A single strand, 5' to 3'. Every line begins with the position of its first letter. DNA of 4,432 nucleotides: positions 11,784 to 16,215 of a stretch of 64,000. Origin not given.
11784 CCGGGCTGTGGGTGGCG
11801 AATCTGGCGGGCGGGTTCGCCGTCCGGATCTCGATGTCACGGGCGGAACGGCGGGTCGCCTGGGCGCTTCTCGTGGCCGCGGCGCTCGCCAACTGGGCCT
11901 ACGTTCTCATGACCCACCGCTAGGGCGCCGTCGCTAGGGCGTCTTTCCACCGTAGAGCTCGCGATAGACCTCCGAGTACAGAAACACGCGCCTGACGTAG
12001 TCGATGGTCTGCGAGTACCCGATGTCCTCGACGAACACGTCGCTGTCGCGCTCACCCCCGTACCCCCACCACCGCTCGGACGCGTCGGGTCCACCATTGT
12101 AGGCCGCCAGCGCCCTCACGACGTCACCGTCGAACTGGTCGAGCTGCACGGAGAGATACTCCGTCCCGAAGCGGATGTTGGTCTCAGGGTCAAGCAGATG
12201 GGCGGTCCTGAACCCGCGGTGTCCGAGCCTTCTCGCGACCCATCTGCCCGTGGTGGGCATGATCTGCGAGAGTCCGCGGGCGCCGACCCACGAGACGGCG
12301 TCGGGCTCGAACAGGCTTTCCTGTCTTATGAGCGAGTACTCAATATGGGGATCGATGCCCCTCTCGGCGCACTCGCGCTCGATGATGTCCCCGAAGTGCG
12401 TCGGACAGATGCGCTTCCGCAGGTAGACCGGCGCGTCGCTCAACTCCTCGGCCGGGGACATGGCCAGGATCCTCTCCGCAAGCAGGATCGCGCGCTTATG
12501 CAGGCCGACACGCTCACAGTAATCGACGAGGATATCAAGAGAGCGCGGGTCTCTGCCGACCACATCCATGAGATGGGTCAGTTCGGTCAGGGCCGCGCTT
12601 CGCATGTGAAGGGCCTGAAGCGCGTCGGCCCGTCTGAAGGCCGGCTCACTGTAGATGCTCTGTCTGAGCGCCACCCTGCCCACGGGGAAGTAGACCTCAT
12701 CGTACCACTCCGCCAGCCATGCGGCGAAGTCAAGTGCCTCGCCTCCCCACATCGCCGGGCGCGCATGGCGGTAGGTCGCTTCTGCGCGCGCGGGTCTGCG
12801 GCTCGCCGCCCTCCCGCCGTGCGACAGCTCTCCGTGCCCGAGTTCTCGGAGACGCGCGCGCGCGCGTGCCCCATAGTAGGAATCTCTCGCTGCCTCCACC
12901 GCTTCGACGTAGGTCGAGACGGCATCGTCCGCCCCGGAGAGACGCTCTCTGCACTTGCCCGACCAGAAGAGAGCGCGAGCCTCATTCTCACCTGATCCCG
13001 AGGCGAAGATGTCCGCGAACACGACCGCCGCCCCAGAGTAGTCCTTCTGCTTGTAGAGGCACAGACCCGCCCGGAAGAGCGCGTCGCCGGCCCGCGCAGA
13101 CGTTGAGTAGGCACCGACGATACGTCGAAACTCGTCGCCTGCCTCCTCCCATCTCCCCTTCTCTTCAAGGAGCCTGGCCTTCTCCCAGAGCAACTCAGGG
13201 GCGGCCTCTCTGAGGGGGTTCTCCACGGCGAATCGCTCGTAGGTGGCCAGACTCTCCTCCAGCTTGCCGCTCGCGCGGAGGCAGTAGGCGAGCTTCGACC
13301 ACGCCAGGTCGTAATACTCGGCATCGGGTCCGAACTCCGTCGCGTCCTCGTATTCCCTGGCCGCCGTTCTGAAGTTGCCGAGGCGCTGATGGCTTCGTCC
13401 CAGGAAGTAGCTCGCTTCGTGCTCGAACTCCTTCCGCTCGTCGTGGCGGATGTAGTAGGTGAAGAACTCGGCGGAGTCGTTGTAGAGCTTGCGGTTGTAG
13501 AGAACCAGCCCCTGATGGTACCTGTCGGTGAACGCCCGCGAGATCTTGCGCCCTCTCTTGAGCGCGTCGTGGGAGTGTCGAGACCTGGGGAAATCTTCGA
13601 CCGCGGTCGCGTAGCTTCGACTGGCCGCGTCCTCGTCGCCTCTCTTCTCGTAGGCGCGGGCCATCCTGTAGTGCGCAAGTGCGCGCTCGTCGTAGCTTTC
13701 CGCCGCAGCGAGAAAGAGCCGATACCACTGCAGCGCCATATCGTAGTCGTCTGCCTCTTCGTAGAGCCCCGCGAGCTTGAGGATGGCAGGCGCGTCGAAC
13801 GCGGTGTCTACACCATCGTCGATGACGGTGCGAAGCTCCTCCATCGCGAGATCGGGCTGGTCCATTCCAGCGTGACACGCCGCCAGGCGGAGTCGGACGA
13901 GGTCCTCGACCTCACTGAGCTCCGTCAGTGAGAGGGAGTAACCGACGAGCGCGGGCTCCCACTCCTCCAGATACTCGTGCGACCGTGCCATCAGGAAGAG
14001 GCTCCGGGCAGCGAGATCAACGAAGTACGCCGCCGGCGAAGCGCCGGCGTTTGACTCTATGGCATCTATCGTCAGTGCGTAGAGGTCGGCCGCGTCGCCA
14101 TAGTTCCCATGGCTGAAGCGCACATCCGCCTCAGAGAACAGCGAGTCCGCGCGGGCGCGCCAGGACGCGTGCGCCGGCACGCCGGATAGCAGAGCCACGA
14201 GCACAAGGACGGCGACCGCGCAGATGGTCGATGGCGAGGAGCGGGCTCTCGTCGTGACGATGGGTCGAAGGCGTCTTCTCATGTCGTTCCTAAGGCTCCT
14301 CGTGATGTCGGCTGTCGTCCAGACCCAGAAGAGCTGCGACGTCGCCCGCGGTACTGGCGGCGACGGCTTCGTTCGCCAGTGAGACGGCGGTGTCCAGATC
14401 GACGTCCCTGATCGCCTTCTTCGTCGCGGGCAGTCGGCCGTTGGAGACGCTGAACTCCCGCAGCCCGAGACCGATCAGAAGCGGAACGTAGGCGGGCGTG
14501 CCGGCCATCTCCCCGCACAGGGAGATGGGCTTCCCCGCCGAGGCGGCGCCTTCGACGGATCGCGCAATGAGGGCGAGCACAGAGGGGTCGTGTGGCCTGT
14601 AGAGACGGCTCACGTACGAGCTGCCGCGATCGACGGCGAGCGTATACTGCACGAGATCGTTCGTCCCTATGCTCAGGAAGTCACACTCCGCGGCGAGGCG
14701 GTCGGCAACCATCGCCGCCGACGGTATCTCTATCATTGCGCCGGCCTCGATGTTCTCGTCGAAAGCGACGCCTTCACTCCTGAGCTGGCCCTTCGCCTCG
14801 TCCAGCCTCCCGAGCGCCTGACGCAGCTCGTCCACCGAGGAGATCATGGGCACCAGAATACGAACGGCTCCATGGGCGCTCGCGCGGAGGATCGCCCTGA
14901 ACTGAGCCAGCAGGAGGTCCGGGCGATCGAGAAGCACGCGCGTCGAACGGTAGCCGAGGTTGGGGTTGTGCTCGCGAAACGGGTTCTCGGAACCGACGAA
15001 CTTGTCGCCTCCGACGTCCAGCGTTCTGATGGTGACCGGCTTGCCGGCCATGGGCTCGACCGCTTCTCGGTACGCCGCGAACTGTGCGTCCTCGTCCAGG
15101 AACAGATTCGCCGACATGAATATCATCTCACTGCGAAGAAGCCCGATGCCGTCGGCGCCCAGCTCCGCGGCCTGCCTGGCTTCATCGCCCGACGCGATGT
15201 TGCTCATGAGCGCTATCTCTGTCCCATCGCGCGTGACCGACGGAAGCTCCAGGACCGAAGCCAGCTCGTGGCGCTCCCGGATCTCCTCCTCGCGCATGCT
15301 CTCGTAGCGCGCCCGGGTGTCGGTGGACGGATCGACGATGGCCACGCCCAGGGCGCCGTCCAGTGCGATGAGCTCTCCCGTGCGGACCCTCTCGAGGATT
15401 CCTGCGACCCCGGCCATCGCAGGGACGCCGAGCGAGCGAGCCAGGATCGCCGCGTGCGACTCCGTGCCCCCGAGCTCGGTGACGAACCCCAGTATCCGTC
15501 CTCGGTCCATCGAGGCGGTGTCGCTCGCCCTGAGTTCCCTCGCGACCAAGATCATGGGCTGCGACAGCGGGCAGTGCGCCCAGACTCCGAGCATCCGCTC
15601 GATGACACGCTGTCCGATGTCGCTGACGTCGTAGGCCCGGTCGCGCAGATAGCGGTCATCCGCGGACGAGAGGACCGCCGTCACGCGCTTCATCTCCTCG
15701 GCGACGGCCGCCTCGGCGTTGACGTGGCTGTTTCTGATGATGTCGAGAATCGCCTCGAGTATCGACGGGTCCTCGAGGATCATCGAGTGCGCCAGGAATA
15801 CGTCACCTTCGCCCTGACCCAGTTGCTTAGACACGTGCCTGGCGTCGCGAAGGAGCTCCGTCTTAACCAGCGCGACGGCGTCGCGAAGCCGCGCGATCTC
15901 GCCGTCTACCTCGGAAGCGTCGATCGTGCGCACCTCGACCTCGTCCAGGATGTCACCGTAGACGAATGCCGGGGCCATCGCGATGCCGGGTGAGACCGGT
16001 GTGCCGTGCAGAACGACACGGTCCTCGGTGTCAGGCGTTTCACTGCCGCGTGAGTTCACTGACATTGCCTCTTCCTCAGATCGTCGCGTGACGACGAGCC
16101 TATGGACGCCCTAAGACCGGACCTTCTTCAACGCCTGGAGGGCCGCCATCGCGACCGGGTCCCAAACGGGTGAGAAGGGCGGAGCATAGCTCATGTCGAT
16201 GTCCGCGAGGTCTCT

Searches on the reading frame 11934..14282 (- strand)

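Call 4: search_protein_families(library=pfam, proteins=[window:11934-14282:-], max_evalue=0.01)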
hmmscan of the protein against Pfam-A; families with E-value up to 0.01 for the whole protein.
window:11934-14282:- (782 aa): 14 families
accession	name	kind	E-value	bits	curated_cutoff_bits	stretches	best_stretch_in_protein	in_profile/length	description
PF01464.25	SLT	-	7.4e-26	90.5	21.3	1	635-748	4-114/117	Transglycosylase SLT domain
PF13174.12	TPR_6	-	8.9e-20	70.4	26.3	1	203-234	2-33/33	Tetratricopeptide repeat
PF07719.23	TPR_2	-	5.4e-17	60.9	27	0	201-233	1-33/34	Tetratricopeptide repeat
PF13428.12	TPR_14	-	1e-09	38.5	23.5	0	203-235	3-35/44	Tetratricopeptide repeat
PF13181.12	TPR_8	-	1.2e-09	38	25.7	0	203-229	3-29/34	Tetratricopeptide repeat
PF21545.3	T7SS_EccA1_N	-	3.9e-09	36.6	27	1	217-361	98-241/272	T7SS, ESX-1 secretion system protein EccA1, N-terminal domain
PF13432.12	TPR_16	-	4.7e-09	37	32.7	2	335-395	7-64/65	Tetratricopeptide repeat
PF13424.12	TPR_12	-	6.7e-09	36.3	30.1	1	166-229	4-73/77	Tetratricopeptide repeat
PF00515.34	TPR_1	-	6e-08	32.6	27.8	0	201-229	1-29/34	Tetratricopeptide repeat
PF09976.15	TPR_21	-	6.3e-08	33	25.5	1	128-234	77-179/193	Tetratricopeptide repeat-like domain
PF14559.12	TPR_19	-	3.7e-07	30.8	25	0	189-237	13-61/68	Tetratricopeptide repeat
PF13176.12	TPR_7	-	3.9e-06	27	27.9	0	166-199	1-34/36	Tetratricopeptide repeat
PF13525.12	YfiO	-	1e-05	25.8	25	0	291-357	8-74/203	Outer membrane lipoprotein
PF17874.7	TPR_MalT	-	0.0057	16.4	45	0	281-381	33-141/336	MalT-like TPR region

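Call 5: search_protein_families(library=ncbifam, proteins=[window:11934-14282:-], max_evalue=0.01)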
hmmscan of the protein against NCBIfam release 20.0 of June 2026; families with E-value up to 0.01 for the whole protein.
window:11934-14282:- (782 aa): 20 families
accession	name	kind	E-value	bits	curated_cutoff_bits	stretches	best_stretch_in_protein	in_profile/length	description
NF047373.1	BB0259_flg_lyt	exception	9.5e-50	170.1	234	1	604-782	522-697/705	flagellar assembly lytic transglycosylase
NF008631.0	PRK11619.1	equivalog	9.5e-28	96.9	536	1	627-779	476-630/644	murein transglycosylase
TIGR02795.1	tol_pal_ybgF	equivalog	2.4e-22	79.8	90.1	3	368-463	8-104/119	tol-pal system protein YbgF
TIGR03302.1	OM_YfiO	subfamily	3.7e-13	49.5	81.4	2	281-368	26-113/239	outer membrane protein assembly factor BamD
TIGR02552.1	LcrH_SycD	equivalog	2.3e-10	40.3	104.8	0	96-155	56-114/136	SycD/LcrH family type III secretion system chaperone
NF008670.0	PRK11671.1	equivalog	1.7e-09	37.3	375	1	631-722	193-286/359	membrane-bound lytic murein transglycosylase MltC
NF012014.0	PRK15470.1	equivalog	4.9e-09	36.1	233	1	633-712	42-123/203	membrane-bound lytic murein transglycosylase EmtA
NF008068.0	PRK10803.1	equivalog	5.3e-09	36.4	383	1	341-434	159-252/263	cell division protein CpoB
NF052312.1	T9SS_PorW_SprE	equivalog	1.7e-08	33.6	250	1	95-229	107-244/716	type IX secretion system periplasmic lipoprotein PorW/SprE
TIGR02917.1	PEP_TPR_lipo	equivalog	2.9e-07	28.8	312.2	2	287-467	55-225/899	XrtA/PEP-CTERM system TPR-repeat protein PrsT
NF040959.1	MamA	equivalog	3.7e-07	29.8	200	1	130-239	74-177/204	magnetosome protein MamA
NF002725.1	PRK02603.1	equivalog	2.1e-06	27.8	143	1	178-235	49-106/173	photosystem I assembly protein Ycf3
TIGR02521.1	type_IV_pilW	equivalog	1.3e-05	24.9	154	0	167-232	34-96/234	type IV pilus biogenesis/stability protein PilW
NF047507.1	TPR_BatC_Lepto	exception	5e-05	22.9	175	0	255-322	62-130/214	TPR repeat-containing protein BatC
NF047558.1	TPR_END_plus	domain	0.0011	18.9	32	0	133-157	5-29/56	TPR end-of-group domain-containing protein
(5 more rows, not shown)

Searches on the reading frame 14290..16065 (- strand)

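Call 4: search_protein_families(library=pfam, proteins=[window:14290-16065:-], max_evalue=0.01)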
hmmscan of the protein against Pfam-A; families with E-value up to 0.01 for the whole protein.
window:14290-16065:- (591 aa): 3 families
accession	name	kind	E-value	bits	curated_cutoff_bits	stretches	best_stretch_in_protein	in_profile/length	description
PF02896.24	PEP-utilizers_C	-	2.2e-100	336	22.8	1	267-556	3-292/293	PEP-utilising enzyme, PEP-binding domain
PF05524.18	PEP-utilisers_N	-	2e-28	99.4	24.4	1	20-143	1-121/121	PEP-utilising enzyme, N-terminal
PF00391.29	PEP-utilizers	-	1.8e-21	76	23.1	1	169-240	3-72/72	PEP-utilising enzyme, mobile domain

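Call 5: search_protein_families(library=ncbifam, proteins=[window:14290-16065:-], max_evalue=0.01)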
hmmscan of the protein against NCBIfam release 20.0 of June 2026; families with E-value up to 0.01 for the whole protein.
window:14290-16065:- (591 aa): 25 families
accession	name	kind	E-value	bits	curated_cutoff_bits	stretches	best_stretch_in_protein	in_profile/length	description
TIGR01417.1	PTS_I_fam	equivalog_domain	2.9e-161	537.7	341.7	1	19-580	1-564/565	phosphoenolpyruvate--protein phosphotransferase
NF008382.0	PRK11177.1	equivalog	7.8e-151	503.5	824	1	20-580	3-565/575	phosphoenolpyruvate-protein phosphotransferase PtsI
NF008283.0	PRK11061.1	equivalog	5.7e-107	358.8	583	1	16-578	168-729/748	phosphoenolpyruvate--protein phosphotransferase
NF005057.0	PRK06464.1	equivalog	4.3e-54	183.8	598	2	337-556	566-789/798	phosphoenolpyruvate synthase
TIGR01418.1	PEP_synth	equivalog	1.4e-52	179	739.75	1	193-552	404-779/784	pyruvate, water dikinase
TIGR01828.1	pyru_phos_dikin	equivalog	3.6e-36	124.5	843.45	2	363-551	650-859/865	pyruvate, phosphate dikinase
NF008478.1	PRK11377.1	equivalog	2.2e-33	116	520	1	17-240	249-468/473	dihydroxyacetone kinase phosphoryl donor subunit DhaM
NF004881.0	PRK06241.2-2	equivalog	3.2e-09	35.6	883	1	192-246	837-892/898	phosphoenolpyruvate synthase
NF052631.1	prodigiosin_PigC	equivalog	1.6e-08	32.9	1300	1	167-244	806-881/883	prodigiosin ligase PigC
NF006153.0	PRK08296.1-5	subfamily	2.8e-08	32.6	578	1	189-242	550-603/608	hypothetical protein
NF004531.0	PRK05878.1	equivalog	4e-08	32.3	456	1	169-299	383-507/534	pyruvate, phosphate dikinase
NF006151.0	PRK08296.1-3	equivalog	4.6e-08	32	693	1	189-242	547-600/604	hypothetical protein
NF004883.0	PRK06241.2-4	equivalog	6.2e-08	31.2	1063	1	193-247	861-917/928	phosphoenolpyruvate synthase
NF006150.0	PRK08296.1-2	subfamily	6.9e-08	31.1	650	1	169-248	531-609/633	hypothetical protein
NF006152.0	PRK08296.1-4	equivalog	1.1e-06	27.4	723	1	172-244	537-607/609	hypothetical protein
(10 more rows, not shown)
